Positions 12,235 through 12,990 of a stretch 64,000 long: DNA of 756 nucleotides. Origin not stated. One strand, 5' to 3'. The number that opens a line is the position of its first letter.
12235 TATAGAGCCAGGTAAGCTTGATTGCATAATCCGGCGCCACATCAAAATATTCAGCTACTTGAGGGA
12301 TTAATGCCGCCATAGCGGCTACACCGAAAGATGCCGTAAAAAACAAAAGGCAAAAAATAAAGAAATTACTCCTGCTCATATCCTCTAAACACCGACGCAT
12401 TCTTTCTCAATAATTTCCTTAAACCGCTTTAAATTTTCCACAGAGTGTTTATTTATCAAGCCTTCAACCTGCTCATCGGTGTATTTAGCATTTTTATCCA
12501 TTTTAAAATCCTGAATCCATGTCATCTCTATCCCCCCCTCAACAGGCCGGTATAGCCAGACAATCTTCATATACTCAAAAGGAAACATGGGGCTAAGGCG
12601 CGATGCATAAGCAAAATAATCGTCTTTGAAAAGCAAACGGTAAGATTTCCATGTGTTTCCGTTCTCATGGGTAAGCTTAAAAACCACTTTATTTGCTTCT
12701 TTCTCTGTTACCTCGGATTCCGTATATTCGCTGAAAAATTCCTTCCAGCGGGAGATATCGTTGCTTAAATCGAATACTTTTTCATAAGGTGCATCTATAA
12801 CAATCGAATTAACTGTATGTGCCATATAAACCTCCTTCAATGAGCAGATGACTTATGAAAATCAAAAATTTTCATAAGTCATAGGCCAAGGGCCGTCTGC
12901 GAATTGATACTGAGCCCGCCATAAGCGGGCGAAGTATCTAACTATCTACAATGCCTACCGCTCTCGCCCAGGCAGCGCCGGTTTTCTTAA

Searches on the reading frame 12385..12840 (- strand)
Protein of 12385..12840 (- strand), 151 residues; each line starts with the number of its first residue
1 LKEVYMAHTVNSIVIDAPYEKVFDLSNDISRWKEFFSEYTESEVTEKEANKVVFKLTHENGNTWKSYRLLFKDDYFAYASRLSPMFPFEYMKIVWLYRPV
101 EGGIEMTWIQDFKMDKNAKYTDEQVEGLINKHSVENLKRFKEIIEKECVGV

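Call 7: search_protein_families(library=pfam, proteins=[window:12385-12840:-], max_evalue=0.001)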
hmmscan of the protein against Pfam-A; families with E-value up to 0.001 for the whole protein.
window:12385-12840:- (151 aa): 2 families
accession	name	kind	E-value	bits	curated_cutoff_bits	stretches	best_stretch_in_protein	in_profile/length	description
PF10604.15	Polyketide_cyc2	-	2.4e-10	41.3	27.4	1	6-139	1-139/142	Polyketide cyclase / dehydrase and lipid transport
PF03364.25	Polyketide_cyc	-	4.2e-10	40.4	23.4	1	15-117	1-102/126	Polyketide cyclase / dehydrase and lipid transport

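Call 25: search_protein_families(library=ncbifam, proteins=[window:12385-12840:-], max_evalue=0.00001)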
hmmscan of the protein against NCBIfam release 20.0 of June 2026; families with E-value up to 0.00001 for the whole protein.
window:12385-12840:- (151 aa): 0 families
